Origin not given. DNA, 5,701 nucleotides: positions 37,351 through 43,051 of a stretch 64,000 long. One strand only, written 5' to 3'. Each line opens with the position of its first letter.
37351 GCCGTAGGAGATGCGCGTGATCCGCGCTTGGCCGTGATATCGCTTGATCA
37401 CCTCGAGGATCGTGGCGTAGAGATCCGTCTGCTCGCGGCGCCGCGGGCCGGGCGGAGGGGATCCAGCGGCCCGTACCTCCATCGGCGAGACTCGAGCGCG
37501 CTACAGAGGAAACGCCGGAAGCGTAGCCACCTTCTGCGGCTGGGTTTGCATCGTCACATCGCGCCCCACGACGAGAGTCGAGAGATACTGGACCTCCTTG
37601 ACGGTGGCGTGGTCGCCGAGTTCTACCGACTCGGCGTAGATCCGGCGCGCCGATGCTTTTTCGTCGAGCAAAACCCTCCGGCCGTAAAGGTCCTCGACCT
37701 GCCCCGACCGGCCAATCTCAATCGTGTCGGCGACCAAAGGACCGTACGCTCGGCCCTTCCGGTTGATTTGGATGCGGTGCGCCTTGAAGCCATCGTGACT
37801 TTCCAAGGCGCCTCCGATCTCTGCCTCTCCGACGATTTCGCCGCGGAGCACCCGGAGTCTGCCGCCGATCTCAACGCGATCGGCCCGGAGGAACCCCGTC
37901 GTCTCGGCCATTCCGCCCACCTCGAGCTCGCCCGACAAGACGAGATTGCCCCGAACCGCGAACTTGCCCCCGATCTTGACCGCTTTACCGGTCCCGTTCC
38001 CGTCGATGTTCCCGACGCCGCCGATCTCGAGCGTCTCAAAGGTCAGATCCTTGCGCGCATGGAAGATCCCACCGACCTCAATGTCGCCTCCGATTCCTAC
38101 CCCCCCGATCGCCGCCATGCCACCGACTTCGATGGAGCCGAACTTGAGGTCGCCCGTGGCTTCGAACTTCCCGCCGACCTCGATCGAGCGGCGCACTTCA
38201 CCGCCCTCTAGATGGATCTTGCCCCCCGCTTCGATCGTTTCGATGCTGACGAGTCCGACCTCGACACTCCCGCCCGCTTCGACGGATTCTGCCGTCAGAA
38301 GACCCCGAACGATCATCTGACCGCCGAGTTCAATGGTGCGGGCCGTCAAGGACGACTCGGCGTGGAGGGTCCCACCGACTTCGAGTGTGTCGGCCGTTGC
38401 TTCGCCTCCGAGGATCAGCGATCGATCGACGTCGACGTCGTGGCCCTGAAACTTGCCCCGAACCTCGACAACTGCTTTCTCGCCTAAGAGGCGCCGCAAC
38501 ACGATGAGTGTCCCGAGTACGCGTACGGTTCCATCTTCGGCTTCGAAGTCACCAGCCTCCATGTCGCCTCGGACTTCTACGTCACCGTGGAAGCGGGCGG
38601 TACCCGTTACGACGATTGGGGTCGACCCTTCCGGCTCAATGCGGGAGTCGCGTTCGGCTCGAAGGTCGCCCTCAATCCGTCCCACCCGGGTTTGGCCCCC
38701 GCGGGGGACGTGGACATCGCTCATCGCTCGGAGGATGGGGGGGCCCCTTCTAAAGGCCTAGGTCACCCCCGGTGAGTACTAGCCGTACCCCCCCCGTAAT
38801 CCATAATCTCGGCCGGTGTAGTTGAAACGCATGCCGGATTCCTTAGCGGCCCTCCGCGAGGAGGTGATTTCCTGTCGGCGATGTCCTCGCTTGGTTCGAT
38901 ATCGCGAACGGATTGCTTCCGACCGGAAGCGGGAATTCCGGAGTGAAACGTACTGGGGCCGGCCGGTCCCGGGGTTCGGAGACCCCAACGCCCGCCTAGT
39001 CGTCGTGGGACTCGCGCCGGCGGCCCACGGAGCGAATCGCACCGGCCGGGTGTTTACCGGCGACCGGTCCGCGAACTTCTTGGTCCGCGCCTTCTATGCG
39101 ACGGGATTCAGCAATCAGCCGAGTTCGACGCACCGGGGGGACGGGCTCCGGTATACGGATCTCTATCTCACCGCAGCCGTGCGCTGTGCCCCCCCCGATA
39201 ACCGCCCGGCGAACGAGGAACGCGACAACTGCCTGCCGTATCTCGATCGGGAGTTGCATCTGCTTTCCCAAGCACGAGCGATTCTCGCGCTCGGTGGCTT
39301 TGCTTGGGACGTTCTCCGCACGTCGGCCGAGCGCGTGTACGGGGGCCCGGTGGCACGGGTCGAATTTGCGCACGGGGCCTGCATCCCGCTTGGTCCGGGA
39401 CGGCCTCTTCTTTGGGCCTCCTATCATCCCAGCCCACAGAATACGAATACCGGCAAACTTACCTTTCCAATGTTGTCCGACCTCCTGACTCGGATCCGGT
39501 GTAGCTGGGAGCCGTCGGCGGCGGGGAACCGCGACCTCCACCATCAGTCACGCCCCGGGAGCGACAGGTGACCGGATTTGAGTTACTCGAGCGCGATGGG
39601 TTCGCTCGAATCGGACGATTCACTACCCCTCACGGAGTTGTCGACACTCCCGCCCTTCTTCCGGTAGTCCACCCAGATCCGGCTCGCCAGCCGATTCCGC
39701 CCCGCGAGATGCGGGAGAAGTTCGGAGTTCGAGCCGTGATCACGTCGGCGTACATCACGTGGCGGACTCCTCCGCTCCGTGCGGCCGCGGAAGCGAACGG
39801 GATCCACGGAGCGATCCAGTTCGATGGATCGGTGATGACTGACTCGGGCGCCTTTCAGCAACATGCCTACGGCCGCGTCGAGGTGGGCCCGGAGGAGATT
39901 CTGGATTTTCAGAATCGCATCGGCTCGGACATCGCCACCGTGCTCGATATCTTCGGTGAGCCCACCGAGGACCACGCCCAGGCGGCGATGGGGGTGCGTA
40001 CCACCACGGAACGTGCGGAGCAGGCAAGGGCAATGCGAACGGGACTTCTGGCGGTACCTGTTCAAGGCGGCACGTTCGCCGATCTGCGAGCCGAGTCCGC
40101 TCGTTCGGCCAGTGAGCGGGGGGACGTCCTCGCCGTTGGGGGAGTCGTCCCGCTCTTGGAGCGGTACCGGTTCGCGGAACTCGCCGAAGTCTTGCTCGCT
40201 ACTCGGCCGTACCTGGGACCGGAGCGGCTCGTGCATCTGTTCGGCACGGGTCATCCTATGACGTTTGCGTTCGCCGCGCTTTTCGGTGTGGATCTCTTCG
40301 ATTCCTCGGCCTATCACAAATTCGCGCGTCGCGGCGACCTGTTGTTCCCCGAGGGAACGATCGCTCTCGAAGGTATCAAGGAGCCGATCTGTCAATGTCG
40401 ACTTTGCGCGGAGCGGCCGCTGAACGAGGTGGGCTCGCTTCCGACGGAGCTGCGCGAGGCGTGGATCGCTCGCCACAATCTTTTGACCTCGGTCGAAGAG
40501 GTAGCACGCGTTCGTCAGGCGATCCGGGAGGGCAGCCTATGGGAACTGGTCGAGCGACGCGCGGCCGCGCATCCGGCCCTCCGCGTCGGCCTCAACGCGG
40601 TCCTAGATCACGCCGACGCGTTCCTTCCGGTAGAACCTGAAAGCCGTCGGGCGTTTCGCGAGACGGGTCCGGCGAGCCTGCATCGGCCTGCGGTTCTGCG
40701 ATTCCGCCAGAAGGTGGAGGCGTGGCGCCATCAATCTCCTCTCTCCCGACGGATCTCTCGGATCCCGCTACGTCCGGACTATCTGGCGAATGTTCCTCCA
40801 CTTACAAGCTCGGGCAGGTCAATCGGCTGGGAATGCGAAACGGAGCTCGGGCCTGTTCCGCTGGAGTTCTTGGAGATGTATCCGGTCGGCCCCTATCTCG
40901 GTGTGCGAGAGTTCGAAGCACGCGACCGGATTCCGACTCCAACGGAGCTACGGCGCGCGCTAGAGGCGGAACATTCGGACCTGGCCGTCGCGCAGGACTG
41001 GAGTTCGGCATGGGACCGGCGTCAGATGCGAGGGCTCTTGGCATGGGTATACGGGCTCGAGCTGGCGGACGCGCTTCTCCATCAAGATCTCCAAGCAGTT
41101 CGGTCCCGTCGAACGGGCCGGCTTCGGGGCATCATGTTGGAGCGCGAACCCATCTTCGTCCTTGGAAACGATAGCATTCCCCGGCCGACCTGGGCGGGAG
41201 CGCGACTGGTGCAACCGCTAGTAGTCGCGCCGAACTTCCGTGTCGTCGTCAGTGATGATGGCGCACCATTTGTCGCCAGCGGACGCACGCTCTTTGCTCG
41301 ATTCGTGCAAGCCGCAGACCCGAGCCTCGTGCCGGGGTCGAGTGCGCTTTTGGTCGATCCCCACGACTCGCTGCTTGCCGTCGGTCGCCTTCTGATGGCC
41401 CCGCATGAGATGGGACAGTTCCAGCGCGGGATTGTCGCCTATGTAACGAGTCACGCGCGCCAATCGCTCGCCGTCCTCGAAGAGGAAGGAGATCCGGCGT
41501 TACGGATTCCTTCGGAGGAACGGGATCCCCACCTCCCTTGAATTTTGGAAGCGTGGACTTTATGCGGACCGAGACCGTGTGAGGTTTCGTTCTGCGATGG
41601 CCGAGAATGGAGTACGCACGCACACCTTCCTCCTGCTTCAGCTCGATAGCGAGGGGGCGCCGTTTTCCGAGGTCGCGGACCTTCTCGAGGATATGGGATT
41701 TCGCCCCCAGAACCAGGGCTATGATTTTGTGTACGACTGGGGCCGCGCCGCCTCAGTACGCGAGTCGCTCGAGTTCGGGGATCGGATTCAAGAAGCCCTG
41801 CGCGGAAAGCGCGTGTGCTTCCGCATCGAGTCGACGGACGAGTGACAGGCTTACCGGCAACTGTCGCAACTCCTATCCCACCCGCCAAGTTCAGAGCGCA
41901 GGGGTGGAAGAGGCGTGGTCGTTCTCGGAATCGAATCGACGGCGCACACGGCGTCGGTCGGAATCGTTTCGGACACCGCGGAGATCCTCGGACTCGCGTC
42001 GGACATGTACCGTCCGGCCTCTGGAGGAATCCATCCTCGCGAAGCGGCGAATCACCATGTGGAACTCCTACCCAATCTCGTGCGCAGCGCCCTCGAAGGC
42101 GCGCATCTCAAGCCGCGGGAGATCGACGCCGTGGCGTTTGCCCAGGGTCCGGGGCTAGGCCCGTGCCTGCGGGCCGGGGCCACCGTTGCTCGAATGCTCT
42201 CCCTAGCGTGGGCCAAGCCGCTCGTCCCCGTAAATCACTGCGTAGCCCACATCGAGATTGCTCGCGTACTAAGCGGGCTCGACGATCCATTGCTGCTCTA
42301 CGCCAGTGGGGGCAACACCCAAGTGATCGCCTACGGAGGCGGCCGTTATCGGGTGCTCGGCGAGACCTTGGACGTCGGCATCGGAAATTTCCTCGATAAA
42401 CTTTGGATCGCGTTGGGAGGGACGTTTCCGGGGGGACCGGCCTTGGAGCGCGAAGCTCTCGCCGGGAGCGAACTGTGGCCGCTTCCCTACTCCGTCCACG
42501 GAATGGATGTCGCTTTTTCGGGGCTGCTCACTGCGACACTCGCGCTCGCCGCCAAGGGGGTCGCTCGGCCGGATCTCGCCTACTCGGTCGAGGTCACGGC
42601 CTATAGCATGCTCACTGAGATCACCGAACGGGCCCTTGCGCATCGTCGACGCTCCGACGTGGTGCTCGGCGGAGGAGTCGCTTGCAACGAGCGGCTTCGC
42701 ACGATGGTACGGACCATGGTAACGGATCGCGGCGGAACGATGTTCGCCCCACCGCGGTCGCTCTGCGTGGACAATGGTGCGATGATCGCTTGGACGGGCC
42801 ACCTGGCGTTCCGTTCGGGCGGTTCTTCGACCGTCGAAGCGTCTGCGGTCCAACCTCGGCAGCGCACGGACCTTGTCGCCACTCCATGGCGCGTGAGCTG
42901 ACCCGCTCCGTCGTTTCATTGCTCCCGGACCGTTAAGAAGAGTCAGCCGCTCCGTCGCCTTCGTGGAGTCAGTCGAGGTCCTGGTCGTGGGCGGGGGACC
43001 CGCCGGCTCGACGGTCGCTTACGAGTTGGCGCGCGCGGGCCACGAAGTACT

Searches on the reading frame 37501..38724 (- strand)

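Call 39: search_protein_families(library=pfam, proteins=[window:37501-38724:-], max_evalue=0.001)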
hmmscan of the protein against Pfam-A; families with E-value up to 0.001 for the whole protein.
window:37501-38724:- (407 aa): 2 families
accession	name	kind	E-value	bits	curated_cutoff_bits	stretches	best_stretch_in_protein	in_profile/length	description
PF04519.19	Bactofilin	-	0.00023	21.8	27.9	0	207-287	11-88/98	Polymer-forming cytoskeletal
PF03961.19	FapA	-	0.00062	19.9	31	0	40-173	13-133/272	Flagellar Assembly Protein A beta solenoid domain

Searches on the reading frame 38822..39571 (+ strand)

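Call 39: search_protein_families(library=pfam, proteins=[window:38822-39571:+], max_evalue=0.001)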
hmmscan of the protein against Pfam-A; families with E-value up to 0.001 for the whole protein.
window:38822-39571:+ (249 aa): 1 family
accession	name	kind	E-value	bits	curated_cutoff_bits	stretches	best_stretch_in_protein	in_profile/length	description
PF03167.25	UDG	-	2e-28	99.7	24.3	1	50-221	1-136/141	Uracil DNA glycosylase superfamily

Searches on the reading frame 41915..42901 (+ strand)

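Call 38: search_protein_families(library=pfam, proteins=[window:41915-42901:+], max_evalue=0.001)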
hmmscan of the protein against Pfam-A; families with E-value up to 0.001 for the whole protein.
window:41915-42901:+ (328 aa): 2 families
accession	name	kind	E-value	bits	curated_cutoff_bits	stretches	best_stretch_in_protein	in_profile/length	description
PF00814.31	TsaD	-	6.9e-76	255.9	24.8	1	31-293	12-264/264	tRNA N6-adenosine threonylcarbamoyltransferase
PF22521.2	HypF_C_2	-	3.4e-09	37.3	27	1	170-288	114-236/241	Carbamoyltransferase, Kae1-like Domain, second subdomain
